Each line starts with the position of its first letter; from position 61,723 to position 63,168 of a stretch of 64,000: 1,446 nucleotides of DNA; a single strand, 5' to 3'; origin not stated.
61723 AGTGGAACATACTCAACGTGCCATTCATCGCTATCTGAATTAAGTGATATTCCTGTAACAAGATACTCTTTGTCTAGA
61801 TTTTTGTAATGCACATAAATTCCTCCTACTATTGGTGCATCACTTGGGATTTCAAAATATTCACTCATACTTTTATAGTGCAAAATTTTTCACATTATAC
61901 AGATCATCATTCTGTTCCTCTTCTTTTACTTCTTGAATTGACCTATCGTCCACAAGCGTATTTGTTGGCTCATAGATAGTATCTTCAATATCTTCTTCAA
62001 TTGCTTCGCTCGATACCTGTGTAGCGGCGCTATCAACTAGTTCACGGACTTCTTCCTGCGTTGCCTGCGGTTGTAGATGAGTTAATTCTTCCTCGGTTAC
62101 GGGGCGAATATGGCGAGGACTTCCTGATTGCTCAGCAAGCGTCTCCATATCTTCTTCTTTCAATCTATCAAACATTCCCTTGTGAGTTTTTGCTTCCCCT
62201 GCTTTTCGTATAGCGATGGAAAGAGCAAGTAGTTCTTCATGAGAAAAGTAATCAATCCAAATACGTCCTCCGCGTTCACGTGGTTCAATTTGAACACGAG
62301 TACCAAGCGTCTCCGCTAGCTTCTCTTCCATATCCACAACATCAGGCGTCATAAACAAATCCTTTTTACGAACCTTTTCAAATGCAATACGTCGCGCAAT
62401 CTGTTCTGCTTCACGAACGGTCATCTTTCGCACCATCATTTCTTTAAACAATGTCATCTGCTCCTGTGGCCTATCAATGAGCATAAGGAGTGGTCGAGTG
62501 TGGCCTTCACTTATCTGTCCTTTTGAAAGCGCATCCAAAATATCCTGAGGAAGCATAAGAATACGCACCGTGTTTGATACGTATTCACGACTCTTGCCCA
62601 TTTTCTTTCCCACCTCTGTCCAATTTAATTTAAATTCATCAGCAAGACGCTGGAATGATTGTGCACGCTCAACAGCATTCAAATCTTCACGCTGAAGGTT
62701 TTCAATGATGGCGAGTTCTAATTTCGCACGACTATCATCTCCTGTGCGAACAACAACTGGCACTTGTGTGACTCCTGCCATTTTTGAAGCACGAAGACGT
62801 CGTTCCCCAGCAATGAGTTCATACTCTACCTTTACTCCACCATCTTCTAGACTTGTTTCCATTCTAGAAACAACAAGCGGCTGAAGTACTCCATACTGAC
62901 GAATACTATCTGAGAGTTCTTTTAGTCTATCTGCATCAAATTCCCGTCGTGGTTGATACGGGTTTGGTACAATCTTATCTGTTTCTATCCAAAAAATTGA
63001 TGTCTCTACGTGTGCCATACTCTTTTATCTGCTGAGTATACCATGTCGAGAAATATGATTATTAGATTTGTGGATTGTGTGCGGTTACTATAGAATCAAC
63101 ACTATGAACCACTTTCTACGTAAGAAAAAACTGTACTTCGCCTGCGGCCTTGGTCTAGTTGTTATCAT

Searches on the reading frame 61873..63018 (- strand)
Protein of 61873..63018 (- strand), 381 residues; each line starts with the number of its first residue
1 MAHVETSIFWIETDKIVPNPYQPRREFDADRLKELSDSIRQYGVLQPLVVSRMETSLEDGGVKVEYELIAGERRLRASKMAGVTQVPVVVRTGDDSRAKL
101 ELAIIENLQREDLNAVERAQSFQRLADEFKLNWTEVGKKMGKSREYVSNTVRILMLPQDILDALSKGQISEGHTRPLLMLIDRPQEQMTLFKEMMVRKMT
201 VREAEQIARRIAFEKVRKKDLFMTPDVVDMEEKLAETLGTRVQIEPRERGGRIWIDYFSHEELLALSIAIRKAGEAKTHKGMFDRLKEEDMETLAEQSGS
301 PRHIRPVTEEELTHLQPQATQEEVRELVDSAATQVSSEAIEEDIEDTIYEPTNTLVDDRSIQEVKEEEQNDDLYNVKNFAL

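Call 56: search_protein_families(library=pfam, proteins=[window:61873-63018:-], max_evalue=0.00001)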
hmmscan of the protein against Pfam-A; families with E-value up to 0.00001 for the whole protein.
window:61873-63018:- (381 aa): 3 families
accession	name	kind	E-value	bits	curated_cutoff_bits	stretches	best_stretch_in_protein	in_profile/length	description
PF17762.8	HTH_ParB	-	3e-28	98.4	22.6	1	111-211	1-100/102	ParB HTH domain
PF02195.25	ParB_N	-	6.4e-28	97.1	26.3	1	10-109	5-95/95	ParB N-terminal domain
PF23552.2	ParB_C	-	1.5e-09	37.6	23.8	1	224-263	2-42/50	ParB dimerisation domain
